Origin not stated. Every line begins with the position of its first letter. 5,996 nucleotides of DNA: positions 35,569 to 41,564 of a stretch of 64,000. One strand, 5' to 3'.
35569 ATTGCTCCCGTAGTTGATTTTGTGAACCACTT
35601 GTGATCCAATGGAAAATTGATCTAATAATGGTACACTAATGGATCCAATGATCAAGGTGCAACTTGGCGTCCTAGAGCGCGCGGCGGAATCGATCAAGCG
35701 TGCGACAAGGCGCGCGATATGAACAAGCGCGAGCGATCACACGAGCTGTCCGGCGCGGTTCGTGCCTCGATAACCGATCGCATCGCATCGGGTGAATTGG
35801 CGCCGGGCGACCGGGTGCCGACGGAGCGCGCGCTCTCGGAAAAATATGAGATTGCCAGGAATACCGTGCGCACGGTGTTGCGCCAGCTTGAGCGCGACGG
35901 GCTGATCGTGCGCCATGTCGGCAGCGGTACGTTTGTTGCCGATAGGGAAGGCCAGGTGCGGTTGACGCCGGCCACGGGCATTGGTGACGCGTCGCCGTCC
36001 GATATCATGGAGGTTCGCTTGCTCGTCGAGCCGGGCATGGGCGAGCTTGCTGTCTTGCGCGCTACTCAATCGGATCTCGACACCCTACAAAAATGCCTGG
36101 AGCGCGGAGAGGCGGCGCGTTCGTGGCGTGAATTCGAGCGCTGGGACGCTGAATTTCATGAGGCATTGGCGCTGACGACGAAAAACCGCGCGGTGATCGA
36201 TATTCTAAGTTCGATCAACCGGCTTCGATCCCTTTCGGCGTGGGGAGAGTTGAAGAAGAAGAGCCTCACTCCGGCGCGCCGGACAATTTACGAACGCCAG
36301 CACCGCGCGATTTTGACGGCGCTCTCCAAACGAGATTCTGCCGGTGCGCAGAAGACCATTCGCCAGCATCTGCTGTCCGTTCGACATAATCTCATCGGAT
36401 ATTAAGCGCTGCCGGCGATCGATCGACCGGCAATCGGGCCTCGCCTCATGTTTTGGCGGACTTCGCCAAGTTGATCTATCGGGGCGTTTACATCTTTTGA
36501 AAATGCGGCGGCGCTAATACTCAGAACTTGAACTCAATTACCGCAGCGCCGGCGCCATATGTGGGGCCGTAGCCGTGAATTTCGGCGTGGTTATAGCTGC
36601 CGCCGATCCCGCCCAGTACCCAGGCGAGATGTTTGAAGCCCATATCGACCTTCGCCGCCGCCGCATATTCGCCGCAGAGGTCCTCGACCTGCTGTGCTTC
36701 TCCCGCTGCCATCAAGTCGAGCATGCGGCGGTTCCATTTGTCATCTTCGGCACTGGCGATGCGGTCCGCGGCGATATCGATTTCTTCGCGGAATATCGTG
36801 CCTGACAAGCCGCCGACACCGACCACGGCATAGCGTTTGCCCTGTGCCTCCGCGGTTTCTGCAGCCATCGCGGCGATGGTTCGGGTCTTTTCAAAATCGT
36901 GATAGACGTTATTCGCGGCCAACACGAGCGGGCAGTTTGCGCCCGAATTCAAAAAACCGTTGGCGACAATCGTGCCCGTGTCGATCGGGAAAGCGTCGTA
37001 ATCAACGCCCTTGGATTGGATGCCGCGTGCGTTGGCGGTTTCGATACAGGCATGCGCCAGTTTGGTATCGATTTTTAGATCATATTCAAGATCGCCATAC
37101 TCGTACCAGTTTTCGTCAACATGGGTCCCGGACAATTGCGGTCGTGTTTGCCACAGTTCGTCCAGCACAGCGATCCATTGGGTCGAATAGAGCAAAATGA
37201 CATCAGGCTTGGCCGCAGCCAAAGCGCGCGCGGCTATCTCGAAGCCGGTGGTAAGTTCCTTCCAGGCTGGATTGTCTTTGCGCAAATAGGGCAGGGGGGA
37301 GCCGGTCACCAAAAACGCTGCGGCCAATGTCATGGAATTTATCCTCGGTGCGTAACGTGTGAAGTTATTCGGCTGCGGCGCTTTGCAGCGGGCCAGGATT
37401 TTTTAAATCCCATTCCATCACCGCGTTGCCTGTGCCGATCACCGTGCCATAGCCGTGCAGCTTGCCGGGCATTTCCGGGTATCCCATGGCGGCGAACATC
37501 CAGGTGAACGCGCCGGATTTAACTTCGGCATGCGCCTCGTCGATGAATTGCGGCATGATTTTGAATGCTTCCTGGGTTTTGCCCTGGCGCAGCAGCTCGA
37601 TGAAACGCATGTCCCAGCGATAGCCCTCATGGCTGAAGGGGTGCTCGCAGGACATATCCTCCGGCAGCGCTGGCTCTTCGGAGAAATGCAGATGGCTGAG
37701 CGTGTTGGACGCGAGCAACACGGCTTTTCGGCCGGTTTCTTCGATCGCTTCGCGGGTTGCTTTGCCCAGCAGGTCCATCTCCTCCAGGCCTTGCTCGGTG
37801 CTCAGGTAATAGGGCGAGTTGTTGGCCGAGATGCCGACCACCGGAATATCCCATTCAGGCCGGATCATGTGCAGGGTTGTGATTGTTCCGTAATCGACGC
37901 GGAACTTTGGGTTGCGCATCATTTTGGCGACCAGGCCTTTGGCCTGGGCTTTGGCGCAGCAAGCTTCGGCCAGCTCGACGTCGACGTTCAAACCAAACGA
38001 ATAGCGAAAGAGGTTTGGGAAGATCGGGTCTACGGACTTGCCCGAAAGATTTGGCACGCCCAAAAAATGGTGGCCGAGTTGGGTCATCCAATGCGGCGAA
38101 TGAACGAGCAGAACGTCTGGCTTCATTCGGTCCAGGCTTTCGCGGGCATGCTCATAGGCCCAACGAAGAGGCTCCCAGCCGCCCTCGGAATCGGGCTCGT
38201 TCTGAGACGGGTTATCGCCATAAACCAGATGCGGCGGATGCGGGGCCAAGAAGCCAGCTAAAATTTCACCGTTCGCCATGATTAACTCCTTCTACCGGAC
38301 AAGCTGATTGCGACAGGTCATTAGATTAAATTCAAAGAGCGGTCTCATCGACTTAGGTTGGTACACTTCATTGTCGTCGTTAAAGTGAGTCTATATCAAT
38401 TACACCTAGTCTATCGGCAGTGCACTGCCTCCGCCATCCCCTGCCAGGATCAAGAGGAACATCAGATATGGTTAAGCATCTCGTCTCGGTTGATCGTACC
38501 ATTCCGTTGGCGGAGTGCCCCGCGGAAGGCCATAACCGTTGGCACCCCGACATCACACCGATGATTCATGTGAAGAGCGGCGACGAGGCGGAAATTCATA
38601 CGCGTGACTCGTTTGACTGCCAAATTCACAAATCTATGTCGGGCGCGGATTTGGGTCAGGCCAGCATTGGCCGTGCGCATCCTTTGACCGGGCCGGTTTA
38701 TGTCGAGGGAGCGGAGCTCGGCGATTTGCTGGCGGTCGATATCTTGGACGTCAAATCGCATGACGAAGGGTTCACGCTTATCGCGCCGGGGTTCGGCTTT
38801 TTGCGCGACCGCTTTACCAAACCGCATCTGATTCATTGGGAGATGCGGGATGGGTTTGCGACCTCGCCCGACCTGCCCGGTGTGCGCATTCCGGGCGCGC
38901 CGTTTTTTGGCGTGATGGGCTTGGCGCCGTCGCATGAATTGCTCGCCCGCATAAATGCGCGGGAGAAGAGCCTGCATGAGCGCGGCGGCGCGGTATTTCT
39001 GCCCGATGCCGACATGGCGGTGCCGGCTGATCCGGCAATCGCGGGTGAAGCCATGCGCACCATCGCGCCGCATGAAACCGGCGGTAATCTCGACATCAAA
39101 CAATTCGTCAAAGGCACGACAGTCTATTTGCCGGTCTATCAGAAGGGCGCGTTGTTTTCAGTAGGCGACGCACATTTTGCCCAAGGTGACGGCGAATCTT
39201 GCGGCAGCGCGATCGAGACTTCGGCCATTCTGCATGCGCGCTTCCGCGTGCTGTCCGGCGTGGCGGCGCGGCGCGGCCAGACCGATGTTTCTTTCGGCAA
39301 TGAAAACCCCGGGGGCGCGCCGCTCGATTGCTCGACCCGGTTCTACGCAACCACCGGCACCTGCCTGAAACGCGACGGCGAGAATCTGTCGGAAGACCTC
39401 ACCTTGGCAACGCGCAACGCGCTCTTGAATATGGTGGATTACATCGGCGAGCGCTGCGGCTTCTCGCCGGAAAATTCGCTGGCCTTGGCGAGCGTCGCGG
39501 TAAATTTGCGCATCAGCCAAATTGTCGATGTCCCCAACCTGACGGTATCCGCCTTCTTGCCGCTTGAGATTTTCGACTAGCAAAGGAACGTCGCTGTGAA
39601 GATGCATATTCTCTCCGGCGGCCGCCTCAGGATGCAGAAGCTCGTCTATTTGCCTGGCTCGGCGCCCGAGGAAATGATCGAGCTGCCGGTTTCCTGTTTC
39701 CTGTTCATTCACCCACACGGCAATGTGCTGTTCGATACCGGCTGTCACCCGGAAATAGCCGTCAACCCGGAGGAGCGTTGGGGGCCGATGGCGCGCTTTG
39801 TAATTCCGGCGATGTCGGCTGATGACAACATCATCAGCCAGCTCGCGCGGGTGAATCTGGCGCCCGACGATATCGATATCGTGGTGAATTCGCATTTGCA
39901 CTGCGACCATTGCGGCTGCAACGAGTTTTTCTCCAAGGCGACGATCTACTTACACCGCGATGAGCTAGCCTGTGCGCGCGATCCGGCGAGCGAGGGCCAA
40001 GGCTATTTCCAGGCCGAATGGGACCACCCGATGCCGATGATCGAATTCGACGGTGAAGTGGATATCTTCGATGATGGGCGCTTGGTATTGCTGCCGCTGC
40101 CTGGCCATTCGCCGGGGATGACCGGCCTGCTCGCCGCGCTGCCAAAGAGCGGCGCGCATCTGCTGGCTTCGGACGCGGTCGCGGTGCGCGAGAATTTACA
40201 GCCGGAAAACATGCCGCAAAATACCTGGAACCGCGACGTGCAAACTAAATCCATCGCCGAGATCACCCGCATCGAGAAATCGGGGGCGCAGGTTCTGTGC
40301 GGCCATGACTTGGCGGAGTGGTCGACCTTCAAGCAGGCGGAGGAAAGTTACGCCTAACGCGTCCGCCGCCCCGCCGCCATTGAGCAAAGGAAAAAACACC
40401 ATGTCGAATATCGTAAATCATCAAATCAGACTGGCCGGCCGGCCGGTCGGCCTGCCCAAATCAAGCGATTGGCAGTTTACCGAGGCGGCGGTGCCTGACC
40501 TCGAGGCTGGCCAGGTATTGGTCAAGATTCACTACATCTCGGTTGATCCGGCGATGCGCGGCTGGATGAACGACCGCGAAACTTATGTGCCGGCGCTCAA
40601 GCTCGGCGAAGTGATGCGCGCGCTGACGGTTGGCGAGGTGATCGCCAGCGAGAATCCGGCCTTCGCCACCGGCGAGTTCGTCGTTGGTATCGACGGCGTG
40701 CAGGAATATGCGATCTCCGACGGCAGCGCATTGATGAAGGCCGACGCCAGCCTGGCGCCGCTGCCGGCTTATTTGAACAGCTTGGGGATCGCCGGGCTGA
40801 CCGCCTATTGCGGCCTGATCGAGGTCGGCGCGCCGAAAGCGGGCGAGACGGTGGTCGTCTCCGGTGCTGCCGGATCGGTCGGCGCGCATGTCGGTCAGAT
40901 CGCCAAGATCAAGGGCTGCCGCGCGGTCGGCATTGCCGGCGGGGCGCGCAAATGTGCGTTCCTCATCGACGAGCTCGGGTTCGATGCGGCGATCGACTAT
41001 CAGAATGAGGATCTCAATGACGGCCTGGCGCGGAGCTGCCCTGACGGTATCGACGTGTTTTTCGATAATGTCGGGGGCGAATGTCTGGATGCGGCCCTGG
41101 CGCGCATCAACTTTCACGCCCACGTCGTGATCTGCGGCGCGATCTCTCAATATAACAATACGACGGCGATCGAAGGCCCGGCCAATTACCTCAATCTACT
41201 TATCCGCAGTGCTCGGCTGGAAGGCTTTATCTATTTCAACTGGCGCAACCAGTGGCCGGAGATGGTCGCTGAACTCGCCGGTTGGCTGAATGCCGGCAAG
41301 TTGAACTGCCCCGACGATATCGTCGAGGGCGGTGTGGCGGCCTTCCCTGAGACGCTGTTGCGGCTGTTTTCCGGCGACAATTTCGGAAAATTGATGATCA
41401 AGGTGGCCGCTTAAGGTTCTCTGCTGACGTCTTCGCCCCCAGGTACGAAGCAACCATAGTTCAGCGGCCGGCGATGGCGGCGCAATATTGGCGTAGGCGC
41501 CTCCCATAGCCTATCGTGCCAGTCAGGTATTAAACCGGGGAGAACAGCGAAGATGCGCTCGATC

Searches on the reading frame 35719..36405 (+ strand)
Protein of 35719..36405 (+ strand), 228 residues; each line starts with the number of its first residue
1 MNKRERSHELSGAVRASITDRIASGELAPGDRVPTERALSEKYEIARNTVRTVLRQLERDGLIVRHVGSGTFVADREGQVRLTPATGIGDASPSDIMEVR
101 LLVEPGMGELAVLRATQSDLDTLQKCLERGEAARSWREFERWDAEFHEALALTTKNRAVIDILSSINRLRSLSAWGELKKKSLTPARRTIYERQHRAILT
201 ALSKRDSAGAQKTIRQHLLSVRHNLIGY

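Call 81: search_protein_families(library=pfam, max_evalue=0.00001, proteins=[window:35719-36405:+])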
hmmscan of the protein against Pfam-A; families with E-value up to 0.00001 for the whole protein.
window:35719-36405:+ (228 aa): 2 families
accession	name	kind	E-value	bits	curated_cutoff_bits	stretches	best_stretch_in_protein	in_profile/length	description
PF07729.17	FCD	-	2.1e-23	83.5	24.3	1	95-218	1-123/125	FCD domain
PF00392.27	GntR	-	2e-20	72.7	27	1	11-73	2-64/64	Bacterial regulatory proteins, gntR family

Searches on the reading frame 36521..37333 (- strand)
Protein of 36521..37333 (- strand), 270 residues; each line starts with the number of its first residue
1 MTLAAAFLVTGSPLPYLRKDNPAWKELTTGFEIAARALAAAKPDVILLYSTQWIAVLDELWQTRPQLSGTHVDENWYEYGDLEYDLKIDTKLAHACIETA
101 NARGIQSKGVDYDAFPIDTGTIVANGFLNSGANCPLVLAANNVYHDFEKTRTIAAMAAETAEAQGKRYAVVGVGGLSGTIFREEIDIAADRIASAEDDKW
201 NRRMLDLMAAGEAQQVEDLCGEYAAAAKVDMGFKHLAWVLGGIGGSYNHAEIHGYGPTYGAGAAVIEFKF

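Call 81: search_protein_families(library=pfam, max_evalue=0.00001, proteins=[window:36521-37333:-])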
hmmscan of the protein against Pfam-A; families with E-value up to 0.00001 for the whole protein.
window:36521-37333:- (270 aa): 1 family
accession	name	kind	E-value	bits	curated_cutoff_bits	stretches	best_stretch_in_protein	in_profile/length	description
PF02900.23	LigB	-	4.5e-18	65.7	26.3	1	19-258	19-261/269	Catalytic LigB subunit of aromatic ring-opening dioxygenase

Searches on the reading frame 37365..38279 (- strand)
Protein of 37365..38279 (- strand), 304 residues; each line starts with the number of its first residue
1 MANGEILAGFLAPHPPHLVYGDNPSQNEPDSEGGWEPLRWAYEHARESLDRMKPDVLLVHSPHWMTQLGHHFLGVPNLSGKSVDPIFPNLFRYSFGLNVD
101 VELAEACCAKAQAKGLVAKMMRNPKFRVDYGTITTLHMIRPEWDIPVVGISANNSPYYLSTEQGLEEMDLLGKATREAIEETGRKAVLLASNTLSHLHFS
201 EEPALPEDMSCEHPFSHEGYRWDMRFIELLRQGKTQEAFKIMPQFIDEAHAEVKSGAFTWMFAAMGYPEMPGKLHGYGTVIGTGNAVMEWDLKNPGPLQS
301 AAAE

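Call 81: search_protein_families(library=pfam, max_evalue=0.00001, proteins=[window:37365-38279:-])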
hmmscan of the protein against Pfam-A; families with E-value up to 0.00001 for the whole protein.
window:37365-38279:- (304 aa): 1 family
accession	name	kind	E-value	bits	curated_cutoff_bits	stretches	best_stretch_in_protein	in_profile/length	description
PF02900.23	LigB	-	3.1e-25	89.2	26.3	1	10-285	3-266/269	Catalytic LigB subunit of aromatic ring-opening dioxygenase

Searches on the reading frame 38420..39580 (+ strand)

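Call 81: search_protein_families(library=pfam, max_evalue=0.00001, proteins=[window:38420-39580:+])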
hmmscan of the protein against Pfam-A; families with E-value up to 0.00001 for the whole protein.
window:38420-39580:+ (386 aa): 1 family
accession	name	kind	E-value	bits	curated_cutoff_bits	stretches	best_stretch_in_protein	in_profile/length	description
PF03069.20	FmdA_AmdA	-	5.8e-103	345.1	27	1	24-386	2-372/373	Acetamidase/Formamidase family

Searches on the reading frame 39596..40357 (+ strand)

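Call 81: search_protein_families(library=pfam, max_evalue=0.00001, proteins=[window:39596-40357:+])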
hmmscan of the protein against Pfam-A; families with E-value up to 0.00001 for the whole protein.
window:39596-40357:+ (253 aa): 1 family
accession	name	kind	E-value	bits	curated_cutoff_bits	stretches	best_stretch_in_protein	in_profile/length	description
PF00753.33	Lactamase_B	-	1.1e-15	58.5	22.7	1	29-178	3-135/196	Metallo-beta-lactamase superfamily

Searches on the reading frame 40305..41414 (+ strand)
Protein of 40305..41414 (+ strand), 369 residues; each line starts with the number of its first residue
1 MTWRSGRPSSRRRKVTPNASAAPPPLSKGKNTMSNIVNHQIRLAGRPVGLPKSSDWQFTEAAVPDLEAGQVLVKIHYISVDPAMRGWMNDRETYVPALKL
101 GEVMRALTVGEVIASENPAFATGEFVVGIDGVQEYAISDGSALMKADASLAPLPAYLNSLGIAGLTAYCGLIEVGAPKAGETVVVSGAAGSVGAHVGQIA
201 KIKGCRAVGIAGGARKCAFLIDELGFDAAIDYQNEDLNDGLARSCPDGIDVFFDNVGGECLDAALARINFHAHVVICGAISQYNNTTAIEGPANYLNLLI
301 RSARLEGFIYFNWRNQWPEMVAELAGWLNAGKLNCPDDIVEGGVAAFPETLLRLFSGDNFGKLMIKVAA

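Call 81: search_protein_families(library=pfam, max_evalue=0.00001, proteins=[window:40305-41414:+])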
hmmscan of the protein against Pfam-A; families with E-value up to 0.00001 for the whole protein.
window:40305-41414:+ (369 aa): 3 families
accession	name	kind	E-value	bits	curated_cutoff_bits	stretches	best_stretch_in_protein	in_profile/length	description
PF16884.10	ADH_N_2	-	7.7e-40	135.6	31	1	39-145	1-107/108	N-terminal domain of oxidoreductase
PF00107.32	ADH_zinc_N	-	1.4e-19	70.7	31.8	1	192-324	2-127/129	Zinc-binding dehydrogenase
PF13602.12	ADH_zinc_N_2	-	5.4e-07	31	27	1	224-363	1-132/134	Zinc-binding dehydrogenase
